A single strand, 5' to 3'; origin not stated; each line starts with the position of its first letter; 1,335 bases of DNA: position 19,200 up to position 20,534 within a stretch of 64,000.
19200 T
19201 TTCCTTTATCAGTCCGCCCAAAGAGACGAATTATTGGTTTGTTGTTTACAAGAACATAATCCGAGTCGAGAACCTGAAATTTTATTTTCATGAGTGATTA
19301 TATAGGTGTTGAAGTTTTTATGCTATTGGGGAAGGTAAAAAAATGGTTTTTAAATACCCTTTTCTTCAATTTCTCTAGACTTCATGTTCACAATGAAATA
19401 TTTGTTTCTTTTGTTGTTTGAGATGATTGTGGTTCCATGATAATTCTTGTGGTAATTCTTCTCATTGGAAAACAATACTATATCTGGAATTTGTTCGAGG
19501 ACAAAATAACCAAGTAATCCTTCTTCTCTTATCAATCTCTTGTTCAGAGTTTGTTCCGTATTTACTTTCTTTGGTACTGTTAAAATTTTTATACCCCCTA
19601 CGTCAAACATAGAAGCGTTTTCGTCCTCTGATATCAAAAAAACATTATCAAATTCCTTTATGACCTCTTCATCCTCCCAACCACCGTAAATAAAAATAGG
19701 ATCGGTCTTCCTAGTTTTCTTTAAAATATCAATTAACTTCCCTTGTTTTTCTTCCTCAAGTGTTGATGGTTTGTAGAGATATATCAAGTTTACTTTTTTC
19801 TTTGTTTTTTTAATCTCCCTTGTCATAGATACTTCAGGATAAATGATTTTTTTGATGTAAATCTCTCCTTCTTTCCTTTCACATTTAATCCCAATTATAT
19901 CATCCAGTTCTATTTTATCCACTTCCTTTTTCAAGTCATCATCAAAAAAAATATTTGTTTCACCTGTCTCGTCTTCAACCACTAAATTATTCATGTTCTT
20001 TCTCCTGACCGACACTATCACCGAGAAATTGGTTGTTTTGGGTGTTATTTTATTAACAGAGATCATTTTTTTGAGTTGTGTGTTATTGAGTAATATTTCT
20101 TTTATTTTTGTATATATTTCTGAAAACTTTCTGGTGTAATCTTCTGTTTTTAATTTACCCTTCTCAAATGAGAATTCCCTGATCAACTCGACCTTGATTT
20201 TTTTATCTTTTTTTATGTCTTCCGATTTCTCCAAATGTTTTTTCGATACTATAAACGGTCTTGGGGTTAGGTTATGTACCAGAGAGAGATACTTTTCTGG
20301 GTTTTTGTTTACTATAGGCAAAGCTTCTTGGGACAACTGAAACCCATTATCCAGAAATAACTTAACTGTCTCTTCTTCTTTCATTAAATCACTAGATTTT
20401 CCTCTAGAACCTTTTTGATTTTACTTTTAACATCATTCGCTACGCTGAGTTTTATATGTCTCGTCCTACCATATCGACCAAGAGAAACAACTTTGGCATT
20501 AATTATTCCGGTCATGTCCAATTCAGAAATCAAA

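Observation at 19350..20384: Inactivated DP1-like (B-subunit-like) protein encoded between orc1 and polB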

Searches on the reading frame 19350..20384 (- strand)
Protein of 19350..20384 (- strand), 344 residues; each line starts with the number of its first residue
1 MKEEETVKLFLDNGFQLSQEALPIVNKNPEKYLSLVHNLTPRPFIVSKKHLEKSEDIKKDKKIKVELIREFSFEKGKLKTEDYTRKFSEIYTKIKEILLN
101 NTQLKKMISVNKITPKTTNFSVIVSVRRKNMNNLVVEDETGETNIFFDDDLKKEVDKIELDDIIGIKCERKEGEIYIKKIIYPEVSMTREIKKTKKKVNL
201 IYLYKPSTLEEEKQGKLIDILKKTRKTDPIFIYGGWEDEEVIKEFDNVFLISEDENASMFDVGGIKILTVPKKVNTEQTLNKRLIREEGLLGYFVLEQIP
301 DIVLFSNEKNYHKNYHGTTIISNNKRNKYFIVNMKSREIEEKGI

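Call 3: search_protein_families(library=pfam, proteins=[window:19350-20384:-], max_evalue=1)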
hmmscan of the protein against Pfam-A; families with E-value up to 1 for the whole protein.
window:19350-20384:- (344 aa): 2 families
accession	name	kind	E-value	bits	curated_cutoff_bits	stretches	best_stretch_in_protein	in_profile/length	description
PF01336.31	tRNA_anti-codon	-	0.00015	22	27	1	128-171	14-58/75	OB-fold nucleic acid binding domain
PF17209.9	Hfq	-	0.038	14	27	0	215-256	3-44/64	Hfq protein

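Call 4: search_protein_families(library=ncbifam, proteins=[window:19350-20384:-], max_evalue=1)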
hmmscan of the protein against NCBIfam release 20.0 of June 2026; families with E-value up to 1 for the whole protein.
window:19350-20384:- (344 aa): 2 families
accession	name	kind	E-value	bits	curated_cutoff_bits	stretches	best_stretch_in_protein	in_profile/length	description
NF003120.0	PRK04036.1-5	equivalog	1.5e-08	33.6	671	1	56-197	134-285/547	DNA-directed DNA polymerase II small subunit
NF045682.1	DVU0772_fam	subfamily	0.031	14.5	45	1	1-96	6-94/100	DVU0772 family protein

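Call 5: search_solved_structures(query=window:19350-20384:-, max_evalue=10, show_alignments=3)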
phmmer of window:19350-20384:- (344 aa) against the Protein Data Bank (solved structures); distinct sequences matched with E-value up to 10: 5.
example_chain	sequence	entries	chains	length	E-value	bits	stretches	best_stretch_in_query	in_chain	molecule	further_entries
5ihe_A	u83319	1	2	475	4.3e-06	29.3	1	31-194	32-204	DNA polymerase II small subunit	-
6hmf_A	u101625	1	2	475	4.3e-06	29.3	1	31-194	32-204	DNA polymerase II small subunit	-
6t8h_A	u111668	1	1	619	5.9e-06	28.8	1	31-194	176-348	DNA polymerase II small subunit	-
8ppt_A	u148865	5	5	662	6.8e-06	28.6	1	31-194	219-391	DNA polymerase II small subunit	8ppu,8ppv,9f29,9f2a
6hms_A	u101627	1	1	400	0.0028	20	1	81-194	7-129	DNA polymerase II small subunit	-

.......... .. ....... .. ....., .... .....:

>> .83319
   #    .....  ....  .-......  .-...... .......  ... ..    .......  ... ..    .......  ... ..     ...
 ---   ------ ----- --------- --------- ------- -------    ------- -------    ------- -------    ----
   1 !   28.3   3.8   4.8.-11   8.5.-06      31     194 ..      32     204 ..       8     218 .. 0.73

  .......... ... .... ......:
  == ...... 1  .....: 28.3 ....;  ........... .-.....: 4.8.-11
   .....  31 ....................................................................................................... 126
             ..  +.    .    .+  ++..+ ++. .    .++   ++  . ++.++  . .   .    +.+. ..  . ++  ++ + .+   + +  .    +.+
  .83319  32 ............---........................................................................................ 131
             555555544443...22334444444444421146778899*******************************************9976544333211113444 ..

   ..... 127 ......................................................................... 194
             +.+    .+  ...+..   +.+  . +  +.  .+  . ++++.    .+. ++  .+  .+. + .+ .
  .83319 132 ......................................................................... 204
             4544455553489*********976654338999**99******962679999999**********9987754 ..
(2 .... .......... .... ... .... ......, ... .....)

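Call 7: find_homologous_proteins(query=window:19350-20384:-, max_evalue=0.001)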
Query window:19350-20384:- (344 aa): 19 proteins with E <= 0.001 among 2897 candidates.
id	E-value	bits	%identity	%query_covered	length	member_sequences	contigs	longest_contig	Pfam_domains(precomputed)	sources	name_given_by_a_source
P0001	4.2e-214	728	100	100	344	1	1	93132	-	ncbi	-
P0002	5.1e-181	619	84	100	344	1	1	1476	-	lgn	-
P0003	2.8e-123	429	58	100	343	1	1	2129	-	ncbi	-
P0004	3.6e-111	389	54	100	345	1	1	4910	-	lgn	-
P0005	1.8e-102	361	53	100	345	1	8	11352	-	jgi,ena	-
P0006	1.9e-97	344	52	100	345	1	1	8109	-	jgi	-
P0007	2.9e-68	248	39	100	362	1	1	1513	-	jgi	-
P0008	2.5e-65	239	40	100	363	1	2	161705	-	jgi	-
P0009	9.5e-63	230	40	100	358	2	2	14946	-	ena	-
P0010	2.3e-62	229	37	99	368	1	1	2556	-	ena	-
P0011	1.6e-57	213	37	100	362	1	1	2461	-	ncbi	-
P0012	2.1e-57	213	39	99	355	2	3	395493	-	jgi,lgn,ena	-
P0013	3.6e-57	212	36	100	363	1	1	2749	-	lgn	-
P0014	3.7e-56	209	36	99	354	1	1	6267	-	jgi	jgi:DNA polymerase II small subunit/DNA polymerase delta subunit B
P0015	4.5e-55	205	36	99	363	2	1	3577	-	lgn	-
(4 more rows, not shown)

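Call 10: find_encoding_contigs(protein=P0012, flank=8000, max_places=3)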
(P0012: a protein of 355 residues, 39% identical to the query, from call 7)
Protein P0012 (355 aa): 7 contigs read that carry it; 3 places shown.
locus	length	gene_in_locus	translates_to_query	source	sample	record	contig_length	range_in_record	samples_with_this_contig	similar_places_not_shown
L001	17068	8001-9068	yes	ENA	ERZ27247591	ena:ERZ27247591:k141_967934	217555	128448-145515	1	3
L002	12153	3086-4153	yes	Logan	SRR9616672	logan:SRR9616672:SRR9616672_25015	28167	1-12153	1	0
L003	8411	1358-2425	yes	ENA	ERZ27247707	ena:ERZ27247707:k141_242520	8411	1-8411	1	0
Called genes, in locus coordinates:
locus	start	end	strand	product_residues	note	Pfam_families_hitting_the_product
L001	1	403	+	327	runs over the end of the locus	PF00814:TsaD, PF22521:HypF_C_2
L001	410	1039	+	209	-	PF01300:Sua5_yciO_yrdC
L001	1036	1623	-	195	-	-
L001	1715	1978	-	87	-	PF05239:PRC (weak)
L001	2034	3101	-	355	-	PF04851:ResIII (faint), PF20720:nSTAND3 (weak), PF13173:AAA_14 (weak), PF13401:AAA_22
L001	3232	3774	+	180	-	PF10469:AKAP7_NLS, PF02834:LigT_PEase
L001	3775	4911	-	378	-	PF01751:Toprim (weak), PF13155:Toprim_2 (weak), PF13662:Toprim_4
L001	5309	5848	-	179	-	PF00571:CBS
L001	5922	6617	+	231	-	PF00149:Metallophos, PF12850:Metallophos_2, PF14582:Metallophos_3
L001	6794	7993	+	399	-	PF05621:TniB (faint), PF13191:AAA_16 (weak), PF00004:AAA, PF13401:AAA_22, PF22606:Cdc6-ORC-like_ATPase_lid (weak), PF22703:Cdc6_lid, PF09079:WHD_Cdc6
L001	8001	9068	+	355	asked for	-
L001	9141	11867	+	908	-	PF03104:DNA_pol_B_exo1, PF00136:DNA_pol_B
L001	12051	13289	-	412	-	PF01970:TctA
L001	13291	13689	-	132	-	PF13742:tRNA_anti_2, PF01336:tRNA_anti-codon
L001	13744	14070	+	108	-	PF01849:NAC, PF19026:UBA_HYPK (weak)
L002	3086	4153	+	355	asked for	-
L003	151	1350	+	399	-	PF05621:TniB (faint), PF13191:AAA_16 (weak), PF00004:AAA, PF13401:AAA_22, PF22606:Cdc6-ORC-like_ATPase_lid (weak), PF22703:Cdc6_lid, PF09079:WHD_Cdc6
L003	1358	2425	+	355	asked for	-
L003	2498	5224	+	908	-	PF03104:DNA_pol_B_exo1, PF00136:DNA_pol_B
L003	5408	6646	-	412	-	PF01970:TctA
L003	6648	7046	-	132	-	PF13742:tRNA_anti_2, PF01336:tRNA_anti-codon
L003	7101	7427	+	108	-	PF01849:NAC, PF19026:UBA_HYPK (weak)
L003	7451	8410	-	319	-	?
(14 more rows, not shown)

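Call 11: find_encoding_contigs(protein=P0008, flank=8000, max_places=2)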
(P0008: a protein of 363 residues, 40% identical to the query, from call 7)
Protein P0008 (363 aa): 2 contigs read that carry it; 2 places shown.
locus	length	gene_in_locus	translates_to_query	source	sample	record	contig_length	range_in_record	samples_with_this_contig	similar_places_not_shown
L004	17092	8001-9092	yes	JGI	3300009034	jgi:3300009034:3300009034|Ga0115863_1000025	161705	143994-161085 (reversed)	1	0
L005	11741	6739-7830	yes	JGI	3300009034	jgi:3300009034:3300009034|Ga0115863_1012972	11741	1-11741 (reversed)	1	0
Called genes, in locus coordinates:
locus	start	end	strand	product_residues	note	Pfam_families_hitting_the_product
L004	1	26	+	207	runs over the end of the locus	PF00814:TsaD, PF22521:HypF_C_2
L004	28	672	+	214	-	PF01300:Sua5_yciO_yrdC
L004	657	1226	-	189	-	-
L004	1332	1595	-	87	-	PF05239:PRC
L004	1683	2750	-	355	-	PF04851:ResIII (faint), PF13401:AAA_22, PF20720:nSTAND3 (faint)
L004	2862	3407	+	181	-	PF02834:LigT_PEase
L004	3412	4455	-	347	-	PF01751:Toprim (weak), PF13155:Toprim_2 (weak), PF13662:Toprim_4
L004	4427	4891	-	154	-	PF01751:Toprim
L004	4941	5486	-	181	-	PF00571:CBS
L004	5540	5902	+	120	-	PF01870:Hjc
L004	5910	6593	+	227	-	PF00149:Metallophos, PF12850:Metallophos_2, PF14582:Metallophos_3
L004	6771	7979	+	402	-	PF01637:ATPase_2 (weak), PF05621:TniB (weak), PF13191:AAA_16 (weak), PF00004:AAA, PF13401:AAA_22, PF22606:Cdc6-ORC-like_ATPase_lid (weak), PF22703:Cdc6_lid, PF09079:WHD_Cdc6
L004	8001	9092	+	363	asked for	-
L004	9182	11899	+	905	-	PF03104:DNA_pol_B_exo1, PF00136:DNA_pol_B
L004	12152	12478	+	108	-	PF01849:NAC, PF19026:UBA_HYPK (weak)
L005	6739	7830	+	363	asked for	-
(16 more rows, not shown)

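Call 14: find_related_loci(query=A1, collection=genome_contigs, flank=6000)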
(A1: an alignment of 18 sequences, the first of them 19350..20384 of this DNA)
Query A1 (344 aa) in genome_contigs; peptide patterns used: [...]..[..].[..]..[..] (x = any residue, [..] = any of these).
42 stretches matched a pattern; 12 encode a relative of the query (tblastn E <= 1e-3); 12 distinct loci.
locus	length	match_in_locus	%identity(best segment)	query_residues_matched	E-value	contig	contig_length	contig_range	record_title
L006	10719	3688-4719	50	1-344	7e-110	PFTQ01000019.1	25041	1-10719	MAG: Candidatus Aenigmarchaeota archaeon CG_4_9_14_3_um_filter_37_18 CG_4_9_14_3_um_filter_150_scaffold_1477_c, whole ge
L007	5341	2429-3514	39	1-344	4e-78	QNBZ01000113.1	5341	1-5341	MAG: Planctomycetota bacterium isolate B140_G9 B140_Guay9_scaffold_28912, whole genome shotgun sequence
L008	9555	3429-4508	36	1-342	4e-67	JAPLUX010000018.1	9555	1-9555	MAG: Candidatus Aenigmatarchaeota archaeon isolate LacPavin_0920_SED5_MAG_35_8 LacPavin_0920_SED5_scaffold_1744777, whol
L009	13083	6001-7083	37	1-344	3e-62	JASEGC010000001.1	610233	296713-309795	MAG: Candidatus Aenigmatarchaeota archaeon isolate Yes49-24 NODE_1_length_610233_cov_87.145820, whole genome shotgun seq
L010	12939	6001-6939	31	1-341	4e-41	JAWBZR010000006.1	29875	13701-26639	MAG: Candidatus Aenigmatarchaeota archaeon isolate JZ-1_201901_bins_70 JZ-1_201901_bins_70_scaffold_6, whole genome shot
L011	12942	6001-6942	30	1-341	4e-39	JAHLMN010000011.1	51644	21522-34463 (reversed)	MAG: Candidatus Aenigmatarchaeota archaeon isolate DRTY-7_1_bin_34 NODE_230_length_51644_cov_12.7353, whole genome shotg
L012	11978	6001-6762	31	1-249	2e-28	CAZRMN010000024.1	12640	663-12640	MAG TPA_asm: uncultured archaeon isolate binchicken_co6_549 genome assembly, contig: NODE_5809_length_12640_cov_8.581009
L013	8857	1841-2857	29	1-339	5e-27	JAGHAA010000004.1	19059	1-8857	MAG: Candidatus Aenigmatarchaeota archaeon isolate AUK218 PB_MBMC_172_c_000000000021, whole genome shotgun sequence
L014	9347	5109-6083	26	1-338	1e-23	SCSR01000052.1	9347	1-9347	MAG: archaeon isolate FW215_bin.29 FW215_bin.29-67732, whole genome shotgun sequence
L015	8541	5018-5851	28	53-339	5e-18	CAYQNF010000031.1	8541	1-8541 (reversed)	MAG TPA_asm: uncultured archaeon isolate SRP304980_co1_40 genome assembly, contig: NODE_6495_length_8541_cov_4.647537, w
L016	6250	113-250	46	294-341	3e-6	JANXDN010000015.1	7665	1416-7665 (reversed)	MAG: Candidatus Aenigmatarchaeota archaeon isolate SKYB117 NODE_15_length_7665_cov_3.652741, whole genome shotgun sequen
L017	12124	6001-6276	22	81-187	4e-5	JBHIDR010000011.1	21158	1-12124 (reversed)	MAG: Candidatus Aenigmatarchaeota archaeon isolate b3.sp3_bin.38 NODE_637_length_21158_cov_5.687390, whole genome shotgu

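Call 25: search_solved_structures(query=A1, max_evalue=10, show_alignments=2)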
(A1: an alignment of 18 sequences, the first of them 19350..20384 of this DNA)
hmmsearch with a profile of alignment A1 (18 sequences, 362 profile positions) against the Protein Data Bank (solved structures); distinct sequences matched with E-value up to 10: 8.
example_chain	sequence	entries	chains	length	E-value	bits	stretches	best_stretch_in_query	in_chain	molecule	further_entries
6knb_A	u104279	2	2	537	4.6e-12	48.6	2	59-189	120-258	DNA polymerase II small subunit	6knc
6hmf_A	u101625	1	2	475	1.5e-10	43.7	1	62-198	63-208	DNA polymerase II small subunit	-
5ihe_A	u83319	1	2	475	1.5e-10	43.6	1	62-198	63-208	DNA polymerase II small subunit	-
6t8h_A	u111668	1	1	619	3.4e-10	42.5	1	62-198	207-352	DNA polymerase II small subunit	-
8ppt_A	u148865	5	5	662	4.2e-10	42.2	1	62-197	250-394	DNA polymerase II small subunit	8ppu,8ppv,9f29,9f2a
6hms_A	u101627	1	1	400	4e-09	39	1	80-198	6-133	DNA polymerase II small subunit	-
9dx1_E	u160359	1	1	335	2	10.4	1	28-68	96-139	Sestrin2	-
6n0m_A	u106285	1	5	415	2.7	9.9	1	28-68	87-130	Sestrin-2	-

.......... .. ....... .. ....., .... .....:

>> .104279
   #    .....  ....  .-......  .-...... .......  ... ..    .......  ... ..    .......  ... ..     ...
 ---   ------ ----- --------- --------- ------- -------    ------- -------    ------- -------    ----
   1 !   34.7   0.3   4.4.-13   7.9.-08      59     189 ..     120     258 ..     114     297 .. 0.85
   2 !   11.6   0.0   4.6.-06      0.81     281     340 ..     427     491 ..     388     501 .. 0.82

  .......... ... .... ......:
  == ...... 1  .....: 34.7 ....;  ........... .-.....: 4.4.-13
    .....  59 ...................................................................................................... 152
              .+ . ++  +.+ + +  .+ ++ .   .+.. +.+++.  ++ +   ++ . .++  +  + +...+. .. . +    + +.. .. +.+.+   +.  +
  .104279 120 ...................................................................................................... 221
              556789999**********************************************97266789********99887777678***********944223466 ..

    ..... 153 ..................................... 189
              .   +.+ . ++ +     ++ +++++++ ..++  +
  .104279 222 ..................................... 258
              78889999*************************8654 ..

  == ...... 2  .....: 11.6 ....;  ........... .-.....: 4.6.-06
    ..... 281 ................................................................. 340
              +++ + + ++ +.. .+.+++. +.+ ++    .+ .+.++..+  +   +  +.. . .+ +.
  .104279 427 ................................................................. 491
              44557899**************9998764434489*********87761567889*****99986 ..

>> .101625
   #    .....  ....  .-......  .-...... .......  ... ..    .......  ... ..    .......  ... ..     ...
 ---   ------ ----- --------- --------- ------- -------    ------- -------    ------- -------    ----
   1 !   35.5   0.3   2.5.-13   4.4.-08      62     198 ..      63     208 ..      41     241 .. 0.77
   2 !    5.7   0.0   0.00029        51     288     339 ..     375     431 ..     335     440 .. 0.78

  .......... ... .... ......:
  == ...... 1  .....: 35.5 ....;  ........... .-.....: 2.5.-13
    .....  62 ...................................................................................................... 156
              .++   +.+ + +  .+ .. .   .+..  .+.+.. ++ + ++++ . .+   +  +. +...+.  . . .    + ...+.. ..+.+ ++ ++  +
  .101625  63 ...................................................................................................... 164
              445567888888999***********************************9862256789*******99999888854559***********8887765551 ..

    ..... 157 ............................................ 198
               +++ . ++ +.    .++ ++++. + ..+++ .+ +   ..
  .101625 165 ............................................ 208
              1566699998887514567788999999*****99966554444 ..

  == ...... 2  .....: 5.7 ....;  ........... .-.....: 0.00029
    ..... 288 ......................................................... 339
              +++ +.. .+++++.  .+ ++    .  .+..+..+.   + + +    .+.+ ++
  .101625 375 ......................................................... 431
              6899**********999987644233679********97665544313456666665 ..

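Call 26: search_protein_families(library=pfam, alignment_id=A1, max_evalue=1)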
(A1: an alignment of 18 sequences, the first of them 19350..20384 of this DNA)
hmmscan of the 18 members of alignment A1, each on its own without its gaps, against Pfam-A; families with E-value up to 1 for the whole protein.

A. member 1, window:19350-20384:- (344 aa): 2 families
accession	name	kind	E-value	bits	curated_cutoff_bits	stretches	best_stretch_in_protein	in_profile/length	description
PF01336.31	tRNA_anti-codon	-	0.00015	22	27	1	128-171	14-58/75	OB-fold nucleic acid binding domain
PF17209.9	Hfq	-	0.038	14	27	0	215-256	3-44/64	Hfq protein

B. families by the number of members that match (of 18 scanned): 17 families
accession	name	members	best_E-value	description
PF01336.31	tRNA_anti-codon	11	0.00015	OB-fold nucleic acid binding domain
PF17209.9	Hfq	2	0.0024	Hfq protein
PF07677.20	A2M_recep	2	0.2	A-macroglobulin receptor binding domain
PF18527.6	STT3_PglB_C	1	0.0023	STT3/PglB C-terminal beta-barrel domain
PF19025.5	DUF5751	1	0.011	Family of unknown function (DUF5751)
PF25507.1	OB_POT1A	1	0.028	POT1A-like, OB fold domain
PF21728.3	PADR1_N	1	0.028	PADR1, N-terminal helical domain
PF08640.17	U3_assoc_6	1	0.035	U3 small nucleolar RNA-associated protein 6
PF03709.21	OKR_DC_1_N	1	0.052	Orn/Lys/Arg decarboxylase, N-terminal domain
PF15072.12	HROB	1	0.056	Homologous recombination OB-fold protein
PF25373.1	SBNO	1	0.059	SBNO alpha/beta domain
PF04042.21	DNA_pol_E_B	1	0.061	DNA polymerase alpha/epsilon subunit B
PF18633.7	zf-CCCH_8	1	0.085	Zinc-finger antiviral protein (ZAP) zinc finger domain 3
PF21707.3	ABC_AB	1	0.098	Emaravirus ABC_AB protein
PF11929.14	DUF3447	1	0.15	Domain of unknown function (DUF3447)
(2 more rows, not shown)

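Call 27: predict_structure(alignment_id=A1)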
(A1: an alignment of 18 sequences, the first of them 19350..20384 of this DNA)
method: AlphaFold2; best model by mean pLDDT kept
length: 344 residues; sequences in the alignment: 18
mean_pLDDT: 89.6   pTM: 0.76
mean pLDDT of the five models: 89.6, 88.8, 88.0, 82.6, 77.6
residues with pLDDT >= 90: 215; 70-90: 117; 50-70: 10; < 50: 2
segments of 3 or more residues with pLDDT < 50: none
pLDDT, mean of each block of 10 residues (from residue 1): 89 94 90 86 90 62 84 82 90 94 92 92 96 94 95 92 95 94 80 89 95 92 83 91 87 91 94 85 86 90 92 93 94 94 93
secondary structure, 60 per line:
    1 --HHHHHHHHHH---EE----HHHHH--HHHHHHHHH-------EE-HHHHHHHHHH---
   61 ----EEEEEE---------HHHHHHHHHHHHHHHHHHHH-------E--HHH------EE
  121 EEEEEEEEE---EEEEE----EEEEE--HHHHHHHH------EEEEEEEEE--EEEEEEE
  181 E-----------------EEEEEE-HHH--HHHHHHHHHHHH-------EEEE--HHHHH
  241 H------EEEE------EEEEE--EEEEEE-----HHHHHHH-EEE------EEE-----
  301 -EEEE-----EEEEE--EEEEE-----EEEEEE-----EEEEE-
elements in order: H3-12 H22-26 H29-37 H48-57 E65-70 H80-99 E119-129 E133-137 E142-146 H149-156 E163-171 E174-181 E199-204 H211-222 E230-233 H236-241 E248-251 E258-262 E265-270 H276-282 E284-286 E293-295 E302-305 E311-315 E318-322 E328-333 E339-343

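Call 31: fold_search(model_id=the predicted structure, library=pdb)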
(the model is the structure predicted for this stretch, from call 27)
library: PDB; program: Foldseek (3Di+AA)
matches with E <= 10: 1234; with E <= 0.001: 58
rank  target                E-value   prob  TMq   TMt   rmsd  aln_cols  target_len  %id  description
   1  6t8h_A                9.1e-18  1.00  0.58  0.49   6.5       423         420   15  Cryo-EM structure of the DNA-bound PolD-PCNA processive complex from P. abyssi (released 2020-03-04)
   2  9f2a_A                1.1e-17  1.00  0.57  0.45   7.0       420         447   14  Pyrococcus abyssi PolD in complex with Rpa2 winged-helix domain class 2 (composite map) (released 2024-12-04)
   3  8ppt_A                1.3e-17  1.00  0.56  0.45   7.3       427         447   14  Pyrococcus abyssi DNA polymerase D (PolD) in its editing mode bound to a primer/template substrate containing a mismat (released 2023-12-20)
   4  6hmf_B                7.0e-17  1.00  0.57  0.46   7.2       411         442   15  D-family DNA polymerase - DP1 subunit (3'-5' proof-reading exonuclease) H451 proof-reading deficient variant (released 2019-01-30)
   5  9f29_A                7.0e-17  1.00  0.56  0.45   7.2       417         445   14  Pyrococcus abyssi PolD in complex with Rpa2 winged-helix domain class 1 (composite map) (released 2024-12-04)
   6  5ihe_B                7.9e-17  1.00  0.57  0.46   7.2       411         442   15  D-family DNA polymerase - DP1 subunit (3'-5' proof-reading exonuclease) (released 2016-08-31)
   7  6hmf_A                3.5e-16  1.00  0.54  0.44   9.8       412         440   14  D-family DNA polymerase - DP1 subunit (3'-5' proof-reading exonuclease) H451 proof-reading deficient variant (released 2019-01-30)
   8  5ihe_A                4.8e-16  1.00  0.53  0.43   9.4       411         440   14  D-family DNA polymerase - DP1 subunit (3'-5' proof-reading exonuclease) (released 2016-08-31)
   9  6hms_A                1.4e-14  1.00  0.57  0.50   6.2       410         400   15  Cryo-EM map of DNA polymerase D from Pyrococcus abyssi in complex with DNA (released 2019-01-30)
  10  7pfo_A                3.2e-12  1.00  0.53  0.37  12.7       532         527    9  Core human replisome (released 2021-11-10)
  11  6p1h_B                7.4e-12  1.00  0.48  0.37  11.9       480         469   12  Cryo-EM Structure of DNA Polymerase Delta Holoenzyme (released 2019-10-02)
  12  6tny_B                7.8e-12  1.00  0.54  0.45   7.9       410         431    8  Processive human polymerase delta holoenzyme (released 2019-12-18)
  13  6knb_A                1.7e-11  1.00  0.54  0.43   8.3       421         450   13  PolD-PCNA-DNA (form A) (released 2020-08-05)
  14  9ekb_B                2.4e-11  1.00  0.52  0.42   7.2       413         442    8  Cryo-EM structure of apo-form human DNA polymerase delta (released 2025-02-05)
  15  3e0j_E                1.0e-10  1.00  0.46  0.40   8.1       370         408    9  X-ray structure of the complex of regulatory subunits of human DNA polymerase delta (released 2008-12-16)
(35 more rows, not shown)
